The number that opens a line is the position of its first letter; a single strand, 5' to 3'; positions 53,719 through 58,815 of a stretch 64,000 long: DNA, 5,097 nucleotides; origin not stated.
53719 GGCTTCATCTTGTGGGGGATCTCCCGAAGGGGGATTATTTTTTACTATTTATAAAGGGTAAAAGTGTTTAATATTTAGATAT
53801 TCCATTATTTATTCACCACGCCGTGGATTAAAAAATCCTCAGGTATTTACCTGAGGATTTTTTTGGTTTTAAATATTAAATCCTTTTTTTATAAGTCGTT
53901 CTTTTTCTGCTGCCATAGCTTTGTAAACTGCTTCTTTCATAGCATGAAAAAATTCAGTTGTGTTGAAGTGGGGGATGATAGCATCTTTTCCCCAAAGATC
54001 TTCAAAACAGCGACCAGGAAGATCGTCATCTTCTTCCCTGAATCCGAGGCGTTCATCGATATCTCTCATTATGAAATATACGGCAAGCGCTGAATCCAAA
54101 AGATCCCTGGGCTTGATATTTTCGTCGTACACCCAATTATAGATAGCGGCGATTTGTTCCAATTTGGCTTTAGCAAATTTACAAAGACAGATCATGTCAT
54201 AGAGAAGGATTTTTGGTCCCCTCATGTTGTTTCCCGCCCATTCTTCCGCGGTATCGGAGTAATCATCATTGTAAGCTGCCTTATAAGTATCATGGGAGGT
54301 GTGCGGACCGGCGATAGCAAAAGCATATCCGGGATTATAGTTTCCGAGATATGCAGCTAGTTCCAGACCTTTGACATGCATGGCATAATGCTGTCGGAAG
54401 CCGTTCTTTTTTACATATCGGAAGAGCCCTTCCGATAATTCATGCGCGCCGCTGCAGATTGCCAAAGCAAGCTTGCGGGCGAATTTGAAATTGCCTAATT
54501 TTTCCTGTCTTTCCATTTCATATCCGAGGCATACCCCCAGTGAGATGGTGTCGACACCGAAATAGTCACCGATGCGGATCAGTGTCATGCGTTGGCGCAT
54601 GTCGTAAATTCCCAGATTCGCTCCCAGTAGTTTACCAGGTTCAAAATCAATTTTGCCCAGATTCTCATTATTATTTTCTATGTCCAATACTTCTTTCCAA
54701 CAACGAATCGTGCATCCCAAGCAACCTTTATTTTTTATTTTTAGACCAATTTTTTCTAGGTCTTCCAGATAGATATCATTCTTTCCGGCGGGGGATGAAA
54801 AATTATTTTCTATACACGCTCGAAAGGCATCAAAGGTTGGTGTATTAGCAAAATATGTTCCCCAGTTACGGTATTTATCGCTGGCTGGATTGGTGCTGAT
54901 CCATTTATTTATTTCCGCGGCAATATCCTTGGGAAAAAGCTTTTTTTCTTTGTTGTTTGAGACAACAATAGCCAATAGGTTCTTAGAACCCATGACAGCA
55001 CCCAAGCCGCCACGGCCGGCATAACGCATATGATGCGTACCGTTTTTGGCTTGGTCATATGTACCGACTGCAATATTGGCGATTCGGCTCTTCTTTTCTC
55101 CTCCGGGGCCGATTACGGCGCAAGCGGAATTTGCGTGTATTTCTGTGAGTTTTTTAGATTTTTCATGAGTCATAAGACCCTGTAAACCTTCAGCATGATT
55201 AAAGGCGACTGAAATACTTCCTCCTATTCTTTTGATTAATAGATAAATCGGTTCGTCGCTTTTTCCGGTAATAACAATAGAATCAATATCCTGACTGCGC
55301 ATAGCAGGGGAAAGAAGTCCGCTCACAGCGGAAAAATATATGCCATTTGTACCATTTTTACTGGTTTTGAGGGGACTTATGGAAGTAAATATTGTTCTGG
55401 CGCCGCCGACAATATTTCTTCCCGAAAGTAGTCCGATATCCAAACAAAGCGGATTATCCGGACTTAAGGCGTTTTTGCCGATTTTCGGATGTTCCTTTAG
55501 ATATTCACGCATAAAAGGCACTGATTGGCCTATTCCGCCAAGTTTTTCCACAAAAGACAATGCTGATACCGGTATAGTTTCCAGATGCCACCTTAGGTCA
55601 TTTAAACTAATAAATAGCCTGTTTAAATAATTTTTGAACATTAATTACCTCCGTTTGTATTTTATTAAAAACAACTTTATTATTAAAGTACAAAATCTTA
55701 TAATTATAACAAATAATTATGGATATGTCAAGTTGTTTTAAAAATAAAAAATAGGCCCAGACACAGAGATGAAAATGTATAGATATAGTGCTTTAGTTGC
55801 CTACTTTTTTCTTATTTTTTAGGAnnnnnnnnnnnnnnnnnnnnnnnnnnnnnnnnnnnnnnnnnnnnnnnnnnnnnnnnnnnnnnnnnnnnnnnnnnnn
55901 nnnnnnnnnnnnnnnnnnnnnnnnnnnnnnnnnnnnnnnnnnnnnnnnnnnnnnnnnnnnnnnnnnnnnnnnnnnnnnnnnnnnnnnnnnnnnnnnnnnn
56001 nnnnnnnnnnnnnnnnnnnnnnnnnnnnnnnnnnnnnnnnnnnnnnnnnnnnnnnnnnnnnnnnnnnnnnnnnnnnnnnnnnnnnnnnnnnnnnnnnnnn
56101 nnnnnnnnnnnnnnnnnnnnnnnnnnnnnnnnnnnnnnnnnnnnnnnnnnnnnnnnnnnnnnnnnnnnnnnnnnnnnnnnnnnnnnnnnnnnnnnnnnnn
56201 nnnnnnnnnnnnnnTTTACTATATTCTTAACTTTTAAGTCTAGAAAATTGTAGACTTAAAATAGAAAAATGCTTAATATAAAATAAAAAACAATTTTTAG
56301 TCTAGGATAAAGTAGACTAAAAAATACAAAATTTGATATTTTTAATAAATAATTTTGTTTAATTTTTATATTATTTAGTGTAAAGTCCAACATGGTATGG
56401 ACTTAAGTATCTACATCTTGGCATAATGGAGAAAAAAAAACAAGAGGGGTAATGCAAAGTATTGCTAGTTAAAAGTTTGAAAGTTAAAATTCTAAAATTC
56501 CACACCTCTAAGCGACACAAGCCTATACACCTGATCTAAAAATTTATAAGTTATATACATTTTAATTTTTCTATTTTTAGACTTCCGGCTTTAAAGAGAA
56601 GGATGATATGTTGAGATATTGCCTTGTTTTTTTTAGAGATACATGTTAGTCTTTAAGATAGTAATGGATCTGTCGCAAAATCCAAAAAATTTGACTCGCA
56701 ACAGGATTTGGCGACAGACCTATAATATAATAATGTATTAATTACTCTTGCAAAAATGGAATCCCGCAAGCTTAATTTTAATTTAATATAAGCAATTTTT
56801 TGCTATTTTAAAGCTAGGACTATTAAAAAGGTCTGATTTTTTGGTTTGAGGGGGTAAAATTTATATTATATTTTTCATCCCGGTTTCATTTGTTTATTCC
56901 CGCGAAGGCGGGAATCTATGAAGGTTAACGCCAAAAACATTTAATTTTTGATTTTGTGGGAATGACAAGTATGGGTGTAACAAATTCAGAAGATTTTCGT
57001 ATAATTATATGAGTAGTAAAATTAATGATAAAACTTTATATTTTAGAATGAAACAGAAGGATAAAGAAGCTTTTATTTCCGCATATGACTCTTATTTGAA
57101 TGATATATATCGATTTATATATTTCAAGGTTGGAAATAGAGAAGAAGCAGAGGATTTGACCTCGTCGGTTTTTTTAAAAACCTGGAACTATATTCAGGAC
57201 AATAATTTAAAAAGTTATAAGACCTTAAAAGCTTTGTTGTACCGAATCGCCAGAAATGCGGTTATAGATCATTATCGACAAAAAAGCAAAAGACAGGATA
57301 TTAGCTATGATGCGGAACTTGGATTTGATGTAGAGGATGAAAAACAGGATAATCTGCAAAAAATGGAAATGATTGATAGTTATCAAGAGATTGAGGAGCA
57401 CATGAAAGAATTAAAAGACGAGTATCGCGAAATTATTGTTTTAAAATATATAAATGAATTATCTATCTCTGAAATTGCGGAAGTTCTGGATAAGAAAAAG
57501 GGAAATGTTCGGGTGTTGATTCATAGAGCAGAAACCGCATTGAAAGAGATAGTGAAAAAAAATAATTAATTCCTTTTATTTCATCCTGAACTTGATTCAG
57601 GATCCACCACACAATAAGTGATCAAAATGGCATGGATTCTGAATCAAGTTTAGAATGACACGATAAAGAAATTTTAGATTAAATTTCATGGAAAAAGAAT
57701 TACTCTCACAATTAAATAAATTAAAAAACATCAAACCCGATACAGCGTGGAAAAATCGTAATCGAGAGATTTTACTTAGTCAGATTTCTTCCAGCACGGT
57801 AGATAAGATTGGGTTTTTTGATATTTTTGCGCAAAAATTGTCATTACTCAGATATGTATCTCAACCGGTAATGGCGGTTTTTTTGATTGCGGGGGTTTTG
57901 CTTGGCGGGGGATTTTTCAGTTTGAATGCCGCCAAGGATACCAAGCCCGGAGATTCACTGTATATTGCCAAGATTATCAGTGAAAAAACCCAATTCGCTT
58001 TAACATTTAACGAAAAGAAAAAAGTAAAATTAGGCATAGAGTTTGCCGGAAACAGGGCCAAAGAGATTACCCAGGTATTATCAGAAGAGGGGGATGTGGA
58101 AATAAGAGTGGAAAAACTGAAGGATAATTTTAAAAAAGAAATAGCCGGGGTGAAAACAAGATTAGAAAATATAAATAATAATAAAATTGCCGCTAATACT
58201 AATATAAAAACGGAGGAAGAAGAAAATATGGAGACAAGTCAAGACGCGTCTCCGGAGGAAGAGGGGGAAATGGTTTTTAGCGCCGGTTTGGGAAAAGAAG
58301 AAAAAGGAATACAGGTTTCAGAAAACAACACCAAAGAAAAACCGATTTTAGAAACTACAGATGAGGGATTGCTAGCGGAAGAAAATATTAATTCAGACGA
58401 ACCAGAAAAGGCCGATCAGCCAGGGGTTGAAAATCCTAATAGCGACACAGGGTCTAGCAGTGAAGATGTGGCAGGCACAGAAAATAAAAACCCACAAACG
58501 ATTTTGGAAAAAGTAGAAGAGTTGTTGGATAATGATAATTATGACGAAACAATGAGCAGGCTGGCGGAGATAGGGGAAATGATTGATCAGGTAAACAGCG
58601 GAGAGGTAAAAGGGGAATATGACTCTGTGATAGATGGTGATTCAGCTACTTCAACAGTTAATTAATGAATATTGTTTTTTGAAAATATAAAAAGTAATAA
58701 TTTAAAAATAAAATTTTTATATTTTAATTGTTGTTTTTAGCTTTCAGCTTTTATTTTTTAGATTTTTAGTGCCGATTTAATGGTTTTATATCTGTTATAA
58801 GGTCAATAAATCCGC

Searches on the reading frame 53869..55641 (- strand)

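Call 92: search_protein_families(library=pfam, proteins=[window:53869-55641:-], max_evalue=0.001)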
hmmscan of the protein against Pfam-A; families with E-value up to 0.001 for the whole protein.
window:53869-55641:- (590 aa): 2 families
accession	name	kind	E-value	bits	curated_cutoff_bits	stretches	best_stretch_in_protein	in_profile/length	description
PF02730.20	AFOR_N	-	1.3e-39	136.4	29.8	1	9-229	4-198/199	Aldehyde ferredoxin oxidoreductase, N-terminal domain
PF01314.23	AFOR_C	-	9e-37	127.5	27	1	240-576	2-367/385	Aldehyde ferredoxin oxidoreductase, domains 2 & 3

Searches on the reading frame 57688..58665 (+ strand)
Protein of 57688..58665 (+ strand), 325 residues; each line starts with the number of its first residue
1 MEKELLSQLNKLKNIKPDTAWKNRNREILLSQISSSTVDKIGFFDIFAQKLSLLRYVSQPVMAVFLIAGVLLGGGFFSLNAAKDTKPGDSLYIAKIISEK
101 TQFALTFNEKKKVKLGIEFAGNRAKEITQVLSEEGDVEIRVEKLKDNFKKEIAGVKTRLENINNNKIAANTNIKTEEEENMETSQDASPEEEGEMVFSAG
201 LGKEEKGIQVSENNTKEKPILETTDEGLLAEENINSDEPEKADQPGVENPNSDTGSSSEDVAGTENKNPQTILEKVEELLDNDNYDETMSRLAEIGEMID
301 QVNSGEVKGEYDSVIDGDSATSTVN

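Call 92: search_protein_families(library=pfam, proteins=[window:57688-58665:+], max_evalue=0.001)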
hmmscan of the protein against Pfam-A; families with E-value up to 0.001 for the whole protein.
window:57688-58665:+ (325 aa): 1 family
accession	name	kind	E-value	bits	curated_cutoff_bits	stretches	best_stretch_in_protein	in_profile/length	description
PF18915.5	DUF5667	-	1.4e-09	38.7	27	1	86-179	3-90/99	Domain of unknown function (DUF5667)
